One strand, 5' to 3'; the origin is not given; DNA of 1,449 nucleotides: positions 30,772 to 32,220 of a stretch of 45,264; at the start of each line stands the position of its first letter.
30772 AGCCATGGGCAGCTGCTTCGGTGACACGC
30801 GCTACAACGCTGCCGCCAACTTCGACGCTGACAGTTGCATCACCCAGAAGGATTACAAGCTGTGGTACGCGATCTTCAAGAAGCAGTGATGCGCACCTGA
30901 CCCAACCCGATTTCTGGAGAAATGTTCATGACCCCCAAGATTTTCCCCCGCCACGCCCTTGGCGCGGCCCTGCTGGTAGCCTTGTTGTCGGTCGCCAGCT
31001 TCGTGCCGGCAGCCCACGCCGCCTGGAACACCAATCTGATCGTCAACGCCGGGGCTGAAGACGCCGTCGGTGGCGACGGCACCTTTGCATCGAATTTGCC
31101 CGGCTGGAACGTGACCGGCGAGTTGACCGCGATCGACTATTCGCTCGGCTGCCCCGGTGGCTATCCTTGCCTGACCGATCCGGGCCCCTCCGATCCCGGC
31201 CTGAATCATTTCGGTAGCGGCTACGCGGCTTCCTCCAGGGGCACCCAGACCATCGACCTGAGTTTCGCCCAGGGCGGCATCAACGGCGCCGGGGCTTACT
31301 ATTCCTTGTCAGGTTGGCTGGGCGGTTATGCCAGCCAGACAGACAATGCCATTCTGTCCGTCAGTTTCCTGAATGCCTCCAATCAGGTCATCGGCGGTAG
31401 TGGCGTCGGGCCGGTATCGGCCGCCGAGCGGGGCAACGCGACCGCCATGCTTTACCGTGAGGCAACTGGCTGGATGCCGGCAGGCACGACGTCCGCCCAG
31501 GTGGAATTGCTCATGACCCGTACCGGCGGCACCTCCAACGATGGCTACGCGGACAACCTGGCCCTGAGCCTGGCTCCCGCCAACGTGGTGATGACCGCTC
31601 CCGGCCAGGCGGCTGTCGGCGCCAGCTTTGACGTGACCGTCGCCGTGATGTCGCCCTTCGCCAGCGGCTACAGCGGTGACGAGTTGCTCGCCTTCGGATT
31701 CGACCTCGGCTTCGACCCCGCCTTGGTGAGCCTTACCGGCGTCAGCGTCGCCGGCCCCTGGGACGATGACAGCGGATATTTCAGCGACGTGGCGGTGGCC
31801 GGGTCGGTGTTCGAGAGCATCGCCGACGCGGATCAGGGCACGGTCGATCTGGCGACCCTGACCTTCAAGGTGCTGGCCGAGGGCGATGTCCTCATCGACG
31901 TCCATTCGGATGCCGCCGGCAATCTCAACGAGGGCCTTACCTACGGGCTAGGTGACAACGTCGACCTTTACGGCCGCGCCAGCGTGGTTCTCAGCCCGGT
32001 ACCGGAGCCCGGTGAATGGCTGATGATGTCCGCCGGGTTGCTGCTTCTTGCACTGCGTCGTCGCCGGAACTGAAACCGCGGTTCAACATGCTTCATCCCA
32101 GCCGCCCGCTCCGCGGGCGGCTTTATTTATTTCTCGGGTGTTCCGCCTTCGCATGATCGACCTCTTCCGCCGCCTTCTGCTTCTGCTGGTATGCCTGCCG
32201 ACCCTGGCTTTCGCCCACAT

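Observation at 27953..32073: Dockerin-bearing secreted phosphoesterase next to a PEP-CTERM-anchored cohesin-like protein: a candidate exosortase-dependent cohesin-dockerin surface-display pair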

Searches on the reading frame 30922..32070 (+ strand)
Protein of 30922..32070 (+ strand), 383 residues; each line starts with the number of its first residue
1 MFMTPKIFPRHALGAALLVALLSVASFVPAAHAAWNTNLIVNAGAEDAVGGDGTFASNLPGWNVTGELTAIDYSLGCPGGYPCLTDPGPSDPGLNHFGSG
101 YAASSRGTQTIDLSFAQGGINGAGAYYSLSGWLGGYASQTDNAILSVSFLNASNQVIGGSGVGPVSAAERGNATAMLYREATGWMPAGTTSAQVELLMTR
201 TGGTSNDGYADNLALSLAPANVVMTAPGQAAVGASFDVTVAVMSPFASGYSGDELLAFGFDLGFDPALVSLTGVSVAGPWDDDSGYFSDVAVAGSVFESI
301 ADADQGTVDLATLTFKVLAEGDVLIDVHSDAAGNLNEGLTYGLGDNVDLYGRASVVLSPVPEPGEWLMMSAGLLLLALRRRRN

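Call 3: search_protein_families(library=pfam, proteins=[window:30922-32070:+], max_evalue=1)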
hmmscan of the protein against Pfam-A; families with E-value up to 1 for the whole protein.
window:30922-32070:+ (383 aa): 2 families
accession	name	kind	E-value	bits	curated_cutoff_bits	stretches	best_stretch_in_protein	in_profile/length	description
PF00963.24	Cohesin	-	0.017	15.8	24.1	1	229-321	10-105/139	Cohesin domain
PF07589.16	PEP-CTERM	-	0.026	15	20.7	1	359-381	1-24/24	PEP-CTERM motif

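Call 4: search_protein_families(library=ncbifam, proteins=[window:30922-32070:+], max_evalue=1)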
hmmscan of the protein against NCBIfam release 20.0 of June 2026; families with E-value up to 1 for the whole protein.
window:30922-32070:+ (383 aa): 14 families
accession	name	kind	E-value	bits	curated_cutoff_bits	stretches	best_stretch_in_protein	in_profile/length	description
NF038129.1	PEP_NF038129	equivalog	2.5e-07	30.7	65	1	351-383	161-194/194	NF038129 family PEP-CTERM protein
NF038126.1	PEP_CTERM_FxDxF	subfamily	6.7e-06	26.4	50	1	285-382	77-164/165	FxDxF family PEP-CTERM protein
NF038120.1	PEP_CTERM_QFxxD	subfamily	2.3e-05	24.4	80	1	355-382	188-215/215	NF038120 family PEP-CTERM protein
NF038119.1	PEP_CTERM_MHFG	equivalog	0.00014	22.2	100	1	353-382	229-258/260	MHFG family PEP-CTERM protein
NF033947.0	PEP-cistern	hypoth_equivalog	0.00018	21.3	60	1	340-382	157-195/195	cistern family PEP-CTERM protein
TIGR02595.1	PEP_CTERM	domain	0.00044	20.9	16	1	360-382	1-23/24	PEP-CTERM sorting domain-containing protein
NF038125.1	PEP_CTERM_THxN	subfamily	0.0009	18.9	85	1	308-383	166-246/246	THxN family PEP-CTERM protein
NF033554.9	floc_PepA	equivalog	0.005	16.7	80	1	327-383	205-260/261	flocculation-associated PEP-CTERM protein PepA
NF038124.1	PEP_CTERM_TLD_A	exception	0.0053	16.4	100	1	357-382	208-233/235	PEP_CTERM-anchored TLD domain-containing protein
NF041927.1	Xrt_dep_XDP1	equivalog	0.021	14.8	125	1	359-382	218-241/242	exosortase-dependent surface protein XDP1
NF035944.1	PEPxxWA-CTERM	domain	0.025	14.5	35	1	360-381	1-24/24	PEPxxWA-CTERM sorting domain-containing protein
NF038118.1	PEP_CTERM_CCXG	equivalog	0.048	13.3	90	1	358-382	174-198/199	CCXG family PEP-CTERM protein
TIGR03901.2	MYXO-CTERM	domain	0.053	13.9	20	1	366-382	18-33/34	MYXO-CTERM sorting domain-containing protein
NF041538.1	PEP_EDSA_1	subfamily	0.55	9.8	100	0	207-382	145-306/307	EDSAP-1 family PEP-CTERM protein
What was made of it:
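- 31996..32070 (+): PEP-CTERM sorting signal (VPEP, transmembrane helix, RRRR). TIGR02595 at 20.9 bits against a cut-off of 16 (call 4).
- On PEP-CTERM/exosortase substrate (TIGR02595 / PF07589): TIGR02595 scores 20.9 against a cut-off of 16 (call 4).
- Closest known: PEP-CTERM/exosortase substrates. Same: TIGR02595 is passed (call 4).
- Checked: It passes the curated TIGR02595 cut-off (20.9 against 16) but not the Pfam PF07589 cut-off (15.0 against 20.7) (calls 3, 4).
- TIGR02595 is above its cut-off (call 4).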

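Call 7: find_homologous_proteins(query=window:30922-32070:+, max_evalue=0.001)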
Query window:30922-32070:+ (383 aa): 66 proteins with E <= 0.001 among 8000 candidates.
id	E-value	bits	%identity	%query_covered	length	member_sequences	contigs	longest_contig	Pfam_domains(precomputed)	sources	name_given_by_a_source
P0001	1.4e-161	556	71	89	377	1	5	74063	-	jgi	jgi:hypothetical protein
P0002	6.2e-158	544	70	87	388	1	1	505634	-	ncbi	-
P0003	7.3e-152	524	69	92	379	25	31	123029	PF07589.17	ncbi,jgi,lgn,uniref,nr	ncbi:PEP-CTERM sorting domain-containing protein [Methyloversatilis sp. XJ19-13]|jgi:hypothetical pr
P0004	2.7e-151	522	68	91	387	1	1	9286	-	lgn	-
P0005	2.4e-150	519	67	88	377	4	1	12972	-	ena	-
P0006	2.8e-138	480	61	99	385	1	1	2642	-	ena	-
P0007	1.2e-136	474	64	91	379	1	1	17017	-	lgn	-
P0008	1.4e-136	474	60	97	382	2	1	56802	PF07589.17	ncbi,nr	ncbi:MAG: PEP-CTERM sorting domain-containing protein [Betaproteobacteria bacterium]|nr:PEP-CTERM so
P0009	6.9e-134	465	62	99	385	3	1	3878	-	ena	-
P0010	1.0e-133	465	60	96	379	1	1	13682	PF07589.17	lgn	-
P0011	9.0e-133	461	60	91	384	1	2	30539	-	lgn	-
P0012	1.7e-132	461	62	91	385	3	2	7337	-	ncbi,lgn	-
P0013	4.8e-132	459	60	97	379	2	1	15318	PF07589.17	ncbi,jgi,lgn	-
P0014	4.1e-131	456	61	91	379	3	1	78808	-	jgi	jgi:hypothetical protein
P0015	7.0e-131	455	58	98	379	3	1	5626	PF07589.17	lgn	-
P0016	8.6e-130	452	61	92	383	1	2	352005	-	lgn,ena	-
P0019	4.7e-124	433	58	87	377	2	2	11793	PF07589.17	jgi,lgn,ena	-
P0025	2.8e-112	394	56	97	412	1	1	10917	-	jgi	jgi:hypothetical protein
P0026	6.0e-108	380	54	98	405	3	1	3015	PF07589.17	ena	-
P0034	1.4e-56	211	56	49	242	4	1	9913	PF07589.17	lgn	-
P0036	1.2e-53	201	51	56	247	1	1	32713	PF07589.17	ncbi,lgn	-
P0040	3.0e-40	157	46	51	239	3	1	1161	PF07589.17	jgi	jgi:hypothetical protein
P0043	2.2e-38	151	43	51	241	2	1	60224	PF07589.17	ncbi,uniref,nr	ncbi:PEP-CTERM sorting domain-containing protein [Massilia sp. DJPM01]|uniref:PEP-CTERM sorting doma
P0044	4.3e-35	140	42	56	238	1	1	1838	PF07589.17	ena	-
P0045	1.3e-34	138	41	53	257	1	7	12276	PF07589.17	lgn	-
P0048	1.7e-32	131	44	58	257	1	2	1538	PF07589.17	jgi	jgi:hypothetical protein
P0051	9.5e-32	129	40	54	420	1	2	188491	-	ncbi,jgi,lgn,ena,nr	ncbi:MAG: hypothetical protein KGZ83_06505 [Sulfuricella sp.]|nr:hypothetical protein [Sulfuricella 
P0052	1.1e-31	129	46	47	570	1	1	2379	PF01676.24,PF01663.28,PF00884.29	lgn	-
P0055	4.9e-29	120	45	49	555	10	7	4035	PF01663.28,PF00884.29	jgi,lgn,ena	jgi:hypothetical protein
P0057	1.1e-27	116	41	49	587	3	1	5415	PF01676.24,PF01663.28,PF00884.29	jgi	jgi:hypothetical protein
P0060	1.7e-24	105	32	50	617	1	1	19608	-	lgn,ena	-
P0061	1.5e-23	102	35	54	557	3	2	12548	-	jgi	-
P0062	2.7e-23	101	38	52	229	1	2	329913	PF07589.17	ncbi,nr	ncbi:MAG: hypothetical protein B7Y41_00935 [Hydrogenophilales bacterium 28-61-23]|nr:MAG: hypothetic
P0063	4.3e-23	100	40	56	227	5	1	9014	PF07589.17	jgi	-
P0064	7.8e-22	96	40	47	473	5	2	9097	PF01663.28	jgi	jgi:hypothetical protein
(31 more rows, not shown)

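Call 11: find_related_loci(query=A1, collection=genome_contigs, flank=8000)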
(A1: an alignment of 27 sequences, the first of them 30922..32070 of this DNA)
Query A1 (383 aa) in genome_contigs; peptide patterns used: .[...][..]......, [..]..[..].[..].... (x = any residue, [..] = any of these).
485 stretches matched a pattern; 448 encode a relative of the query (tblastn E <= 1e-3); the best 80 are kept; 80 distinct loci.
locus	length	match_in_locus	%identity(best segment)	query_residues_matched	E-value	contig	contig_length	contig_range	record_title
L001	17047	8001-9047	69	32-382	1e-151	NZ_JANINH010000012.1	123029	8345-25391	Methyloversatilis sp. XJ19-13 Scaffold12, whole genome shotgun sequence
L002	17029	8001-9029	70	35-366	2e-144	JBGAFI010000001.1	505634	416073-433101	MAG: Thiobacillaceae bacterium isolate MAG_MBR_H125.8 MBRH125-8_opera_contig_111, whole genome shotgun sequence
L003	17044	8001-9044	67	32-381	2e-140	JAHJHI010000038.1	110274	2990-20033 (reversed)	MAG: Gammaproteobacteria bacterium isolate Modern_marine_planktonic.mb.20 Modern_marine_plan.mb.20_k141_667353, whole ge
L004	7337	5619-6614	62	35-368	3e-125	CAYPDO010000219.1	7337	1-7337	MAG TPA_asm: uncultured Bordetella sp. isolate SRP287051_co1_120 genome assembly, contig: NODE_12492_length_7337_cov_9.3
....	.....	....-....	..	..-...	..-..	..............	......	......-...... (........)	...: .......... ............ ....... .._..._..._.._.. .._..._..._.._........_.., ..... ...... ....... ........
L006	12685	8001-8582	54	31-219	4e-57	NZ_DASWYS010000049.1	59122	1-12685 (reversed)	MAG: Roseateles sp. isolate SMAG_U3717 k141_314556, whole genome shotgun sequence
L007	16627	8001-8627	46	10-217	1e-43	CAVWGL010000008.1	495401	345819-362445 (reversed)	MAG: Candidatus Eremiobacteraeota bacterium isolate MFD01248.bin.1.94 genome assembly, contig: contig_27633, whole genom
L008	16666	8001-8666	44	12-225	2e-43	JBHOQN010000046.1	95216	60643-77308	MAG: Ktedonobacteraceae bacterium isolate A0_13 coassembly_Ak141_636302, whole genome shotgun sequence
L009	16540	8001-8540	48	37-217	5e-42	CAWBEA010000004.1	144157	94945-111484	MAG: Candidatus Eremiobacteraeota bacterium isolate MFD00731.bin.1.64 genome assembly, contig: contig_63919, whole genom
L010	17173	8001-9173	51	10-219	7e-42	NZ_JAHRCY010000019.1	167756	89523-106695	Catellatospora tritici strain NEAU-YM18 Scaffold19, whole genome shotgun sequence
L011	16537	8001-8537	48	38-218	3e-41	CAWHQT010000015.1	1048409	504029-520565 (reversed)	MAG: uncultured delta proteobacterium isolate MFD04540.bin.1.13 genome assembly, contig: contig_5026, whole genome shotg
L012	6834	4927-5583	43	8-227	8e-41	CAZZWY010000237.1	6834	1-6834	MAG: uncultured Acetobacteraceae bacterium isolate Green_P.bin.4 genome assembly, contig: NODE_10067_length_6834_cov_5.7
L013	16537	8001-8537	46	38-217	9e-41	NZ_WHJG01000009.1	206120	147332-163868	Massilia frigida strain CCM 8695 NODE_9_length_206120_cov_7.808377, whole genome shotgun sequence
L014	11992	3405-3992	47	38-235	3e-40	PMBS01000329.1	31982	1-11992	MAG: Myxococcales bacterium isolate fen_1144 73.20120700_E3M.35_contig_9756, whole genome shotgun sequence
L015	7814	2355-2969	43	12-217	3e-40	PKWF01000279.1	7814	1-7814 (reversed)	MAG: Vulcanimicrobiota bacterium isolate palsa_1505 73.20120500_P31.9_contig_2776, whole genome shotgun sequence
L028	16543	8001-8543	45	38-217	8e-38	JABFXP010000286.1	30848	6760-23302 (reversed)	MAG: Catenulispora sp. isolate Bin6.9 NODE_149_length_30848_cov_26.465362, whole genome shotgun sequence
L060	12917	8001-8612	45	19-218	2e-34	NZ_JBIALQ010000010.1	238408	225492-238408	Kitasatospora sp. NPDC004615 NPDC004615_152_D8.ctg-0010, whole genome shotgun sequence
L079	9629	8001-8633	41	37-243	5e-33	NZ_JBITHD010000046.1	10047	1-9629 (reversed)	Nonomuraea sp. NPDC050536 NPDC050536_58_H1.ctg-0046, whole genome shotgun sequence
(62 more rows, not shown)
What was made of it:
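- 31024..31572 (+): Lectin/CBM-like jelly-roll domain (residues 35-217), with no Pfam family. 448 relatives in genomes (call 11).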

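Call 16: search_protein_families(library=pfam, proteins=[P0008, P0016, P0025, P0026, P0019, P0011], max_evalue=10)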
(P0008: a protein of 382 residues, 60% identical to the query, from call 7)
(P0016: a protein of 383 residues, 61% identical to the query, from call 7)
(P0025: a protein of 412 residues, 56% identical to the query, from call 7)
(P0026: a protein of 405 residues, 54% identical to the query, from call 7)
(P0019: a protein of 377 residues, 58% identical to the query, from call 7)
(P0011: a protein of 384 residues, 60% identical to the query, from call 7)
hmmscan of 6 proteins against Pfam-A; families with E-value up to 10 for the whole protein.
P0008 (382 aa): 1 family
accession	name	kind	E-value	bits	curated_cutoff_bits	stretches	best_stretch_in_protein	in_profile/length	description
PF07589.16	PEP-CTERM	-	7.9e-08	32.5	20.7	1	357-379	1-24/24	PEP-CTERM motif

P0016 (383 aa): 1 family
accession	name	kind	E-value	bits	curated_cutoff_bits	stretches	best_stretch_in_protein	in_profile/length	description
PF07589.16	PEP-CTERM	-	0.027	15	20.7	1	359-381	1-24/24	PEP-CTERM motif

P0025 (412 aa): 2 families
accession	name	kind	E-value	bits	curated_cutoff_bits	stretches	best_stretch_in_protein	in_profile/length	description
PF07589.16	PEP-CTERM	-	0.0094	16.5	20.7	1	376-390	1-15/24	PEP-CTERM motif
PF00963.24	Cohesin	-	0.025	15.2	24.1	1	238-338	2-105/139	Cohesin domain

P0026 (405 aa): 1 family
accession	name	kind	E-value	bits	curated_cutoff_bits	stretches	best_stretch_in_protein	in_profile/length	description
PF07589.16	PEP-CTERM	-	3.6e-06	27.3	20.7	1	365-390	1-23/24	PEP-CTERM motif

P0019 (377 aa): 1 family
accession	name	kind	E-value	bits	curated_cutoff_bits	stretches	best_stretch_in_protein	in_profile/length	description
PF07589.16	PEP-CTERM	-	5e-06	26.8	20.7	1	353-375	1-24/24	PEP-CTERM motif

P0011 (384 aa): 2 families
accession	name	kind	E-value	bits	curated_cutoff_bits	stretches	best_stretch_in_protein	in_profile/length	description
PF07589.16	PEP-CTERM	-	0.0034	17.9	20.7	1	354-377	1-23/24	PEP-CTERM motif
PF00963.24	Cohesin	-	0.14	12.8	24.1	1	225-320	11-113/139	Cohesin domain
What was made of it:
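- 31996..32070 (+): Orthologs pass Pfam PF07589, up to 32.5 bits (call 16).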

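Call 17: predict_structure(alignment_id=A1)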
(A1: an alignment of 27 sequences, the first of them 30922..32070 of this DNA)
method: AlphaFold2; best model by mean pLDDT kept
length: 383 residues; sequences in the alignment: 27
mean_pLDDT: 88.0   pTM: 0.80
mean pLDDT of the five models: 88.0, 87.0, 86.9, 85.1, 84.7
residues with pLDDT >= 90: 249; 70-90: 87; 50-70: 38; < 50: 9
segments of 3 or more residues with pLDDT < 50: 1-5
pLDDT, mean of each block of 10 residues (from residue 1): 47 56 52 87 72 66 89 77 88 85 91 94 95 89 96 97 93 93 96 95 80 96 97 97 92 95 98 97 96 96 95 98 97 94 94 96 75 93 84
secondary structure, 60 per line:
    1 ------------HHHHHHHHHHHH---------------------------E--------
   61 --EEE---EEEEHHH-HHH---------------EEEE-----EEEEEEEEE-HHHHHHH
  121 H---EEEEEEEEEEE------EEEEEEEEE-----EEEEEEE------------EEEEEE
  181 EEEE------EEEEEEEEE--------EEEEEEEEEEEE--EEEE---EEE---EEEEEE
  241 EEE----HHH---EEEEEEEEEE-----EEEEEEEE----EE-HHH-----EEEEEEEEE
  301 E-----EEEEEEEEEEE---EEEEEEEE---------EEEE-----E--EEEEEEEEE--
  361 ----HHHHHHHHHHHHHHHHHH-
elements in order: H13-24 E63-65 E69-72 E95-98 E104-112 H114-121 E125-135 E142-150 E156-162 E175-184 E191-199 E208-219 E222-225 E229-231 E235-243 E254-263 E269-276 E292-301 E307-317 E321-328 E338-341 E350-358 H365-382
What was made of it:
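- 30922..31020 (+): Signal peptide of gene 2 (residues 1-33, AHA|A). Low pLDDT and helical in the model (call 17).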

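Call 20: fold_search(model_id=the predicted structure, library=pdb)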
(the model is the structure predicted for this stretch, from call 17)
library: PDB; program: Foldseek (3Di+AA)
matches with E <= 10: 1828; with E <= 0.001: 132
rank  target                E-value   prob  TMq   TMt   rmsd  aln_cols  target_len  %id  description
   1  1umh                  3.3e-09  1.00  0.36  0.70   3.3       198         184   18  Structural basis of sugar-recognizing ubiquitin ligase (released 2004-04-06)
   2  2rj2                  5.4e-09  1.00  0.36  0.70   3.4       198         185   17  Crystal Structure of the Sugar Recognizing SCF Ubiquitin Ligase at 1.7 Resolution (released 2008-10-14)
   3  1umi_A                1.5e-08  1.00  0.36  0.70   3.4       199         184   16  Structural basis of sugar-recognizing ubiquitin ligase (released 2004-04-06)
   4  2e31_A                1.5e-08  1.00  0.35  0.53   3.5       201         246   17  Structural basis for selection of glycosylated substrate by SCFFbs1 ubiquitin ligase (released 2007-03-20)
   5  3wso_A                1.8e-08  1.00  0.37  0.55   4.4       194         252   14  Crystal structure of the Skp1-FBG3 complex (released 2015-03-25)
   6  2e33_A                1.9e-08  1.00  0.35  0.71   3.5       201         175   16  Structural basis for selection of glycosylated substrate by SCFFbs1 ubiquitin ligase (released 2007-03-20)
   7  2e32_A                3.5e-08  1.00  0.36  0.55   3.3       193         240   17  Structural basis for selection of glycosylated substrate by SCFFbs1 ubiquitin ligase (released 2007-03-20)
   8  5b4n_A                1.3e-07  1.00  0.33  0.66   5.1       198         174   16  Structure analysis of function associated loop mutant of substrate recognition domain of Fbs1 ubiquitin ligase (released 2016-09-14)
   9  2c9a_A                3.5e-07  1.00  0.31  0.40   9.8       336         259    9  Crystal structure of the MAM-Ig module of receptor protein tyrosine phosphatase mu (released 2006-01-19)
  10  5w6h_A                4.6e-07  1.00  0.29  0.17   6.5       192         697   14  Crystal structure of Bacteriophage CBA120 tailspike protein 4 enzymatically active domain (TSP4dN, orf213) (released 2018-10-24)
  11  4xup_D                5.7e-07  1.00  0.26  0.30  17.1       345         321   10  Structure of the N-terminal CBM22-1-CBM22-2 tandem domain from Paenibacillus barcinonensis Xyn10C (released 2015-06-03)
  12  4xup_F                8.4e-07  1.00  0.26  0.30  21.9       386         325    9  Structure of the N-terminal CBM22-1-CBM22-2 tandem domain from Paenibacillus barcinonensis Xyn10C (released 2015-06-03)
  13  8zuh_C                1.1e-06  1.00  0.34  0.51   4.0       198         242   14  Crystal structure of bovine Fbs2/Skp1/Man3GlcNAc2 complex (released 2024-09-04)
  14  4xup_A                1.1e-06  1.00  0.28  0.31  18.0       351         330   10  Structure of the N-terminal CBM22-1-CBM22-2 tandem domain from Paenibacillus barcinonensis Xyn10C (released 2015-06-03)
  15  4xup_B                1.2e-06  1.00  0.23  0.27  18.0       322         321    9  Structure of the N-terminal CBM22-1-CBM22-2 tandem domain from Paenibacillus barcinonensis Xyn10C (released 2015-06-03)
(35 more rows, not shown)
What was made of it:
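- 31024..31572 (+): Foldseek matches Fbs1 sugar-binding domain, CBM16/22/61 and MAM (call 20).
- Checked: The lectin/CBM-like description holds: the whole-protein model (pLDDT 88) matches Fbs1 sugar-binding domains, CBM16, CBM22 and CBM61 (calls 17, 20).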

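Call 23: search_protein_families(library=pfam, proteins=[L079:7539-9401:+, L028:7740-9704:+, L060:7332-9458:+, P0052, P0055, P0057, P0064, P0060, P0061, P0051], max_evalue=0.01)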
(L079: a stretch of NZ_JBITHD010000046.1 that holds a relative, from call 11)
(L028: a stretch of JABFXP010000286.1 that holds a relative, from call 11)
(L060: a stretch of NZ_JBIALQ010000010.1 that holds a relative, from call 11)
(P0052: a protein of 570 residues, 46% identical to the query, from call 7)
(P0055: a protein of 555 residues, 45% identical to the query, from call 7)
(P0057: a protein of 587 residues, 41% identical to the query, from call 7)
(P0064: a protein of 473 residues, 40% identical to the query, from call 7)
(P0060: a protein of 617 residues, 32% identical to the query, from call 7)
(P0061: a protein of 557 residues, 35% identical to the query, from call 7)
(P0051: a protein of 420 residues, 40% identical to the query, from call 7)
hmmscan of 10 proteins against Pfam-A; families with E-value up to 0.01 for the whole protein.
L079:7539-9401:+ (621 aa): 1 family
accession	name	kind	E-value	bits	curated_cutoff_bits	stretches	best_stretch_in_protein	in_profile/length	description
PF04185.19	Phosphoesterase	-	1.7e-24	87.1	23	1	379-603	106-355/356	Phosphoesterase family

L028:7740-9704:+ (655 aa): 1 family
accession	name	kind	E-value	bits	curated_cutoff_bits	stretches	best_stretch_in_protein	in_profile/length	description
PF04185.19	Phosphoesterase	-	2.3e-19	70.2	23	1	308-538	105-355/356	Phosphoesterase family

L060:7332-9458:+ (709 aa): 1 family
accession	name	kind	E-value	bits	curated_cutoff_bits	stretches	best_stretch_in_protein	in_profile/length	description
PF04185.19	Phosphoesterase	-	1.7e-29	103.5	23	1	466-690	105-355/356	Phosphoesterase family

P0052 (570 aa): 3 families
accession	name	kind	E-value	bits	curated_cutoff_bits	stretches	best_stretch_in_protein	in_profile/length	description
PF01663.27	Phosphodiest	-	2.7e-18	67.1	23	2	39-103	2-67/342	Type I phosphodiesterase / nucleotide pyrophosphatase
PF00884.28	Sulfatase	-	2.6e-07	30.7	25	1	167-291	170-299/301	Sulfatase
PF01676.23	Metalloenzyme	-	3.5e-06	27.1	24.3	1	177-291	145-248/252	Metalloenzyme superfamily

P0055 (555 aa): 2 families
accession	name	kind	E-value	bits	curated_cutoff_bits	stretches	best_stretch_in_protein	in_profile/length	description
PF01663.27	Phosphodiest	-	1.8e-14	54.5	23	1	86-297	2-222/342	Type I phosphodiesterase / nucleotide pyrophosphatase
PF00884.28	Sulfatase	-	3.5e-06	27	25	1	223-345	200-301/301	Sulfatase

P0057 (587 aa): 4 families
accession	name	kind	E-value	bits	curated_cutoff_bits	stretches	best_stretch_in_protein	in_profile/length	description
PF01663.27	Phosphodiest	-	2.6e-16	60.6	23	1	13-220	1-220/342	Type I phosphodiesterase / nucleotide pyrophosphatase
PF01676.23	Metalloenzyme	-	1.7e-07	31.4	24.3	1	139-269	130-250/252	Metalloenzyme superfamily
PF00884.28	Sulfatase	-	1.5e-06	28.2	25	1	177-268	201-300/301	Sulfatase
PF07589.16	PEP-CTERM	-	2.6e-05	24.6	20.7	1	550-571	2-23/24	PEP-CTERM motif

P0064 (473 aa): 3 families
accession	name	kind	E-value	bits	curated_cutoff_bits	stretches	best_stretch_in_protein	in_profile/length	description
PF01663.27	Phosphodiest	-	1.8e-16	61.2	23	2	11-106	1-94/342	Type I phosphodiesterase / nucleotide pyrophosphatase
PF00884.28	Sulfatase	-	6.7e-05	22.8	25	1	171-263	201-299/301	Sulfatase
PF01676.23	Metalloenzyme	-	0.00025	21.1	24.3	0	133-196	130-189/252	Metalloenzyme superfamily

P0060 (617 aa): 1 family
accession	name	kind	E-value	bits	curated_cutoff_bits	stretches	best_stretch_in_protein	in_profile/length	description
PF01833.30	TIG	-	0.00012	22.4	20.9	1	409-484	9-77/84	IPT/TIG domain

P0061 (557 aa): 3 families
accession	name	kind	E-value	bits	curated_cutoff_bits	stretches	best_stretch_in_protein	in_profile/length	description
PF02369.22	Big_1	-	0.00068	20.1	34.9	0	357-384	8-35/93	Bacterial Ig-like domain (group 1)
PF18565.7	Glyco_hydro2_C5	-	0.0021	18.3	32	0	358-413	8-63/103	Glycoside hydrolase family 2 C-terminal domain 5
PF09134.16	Invasin_D3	-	0.007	17.3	33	0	357-438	10-82/98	Invasin, domain 3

P0051 (420 aa): 0 families
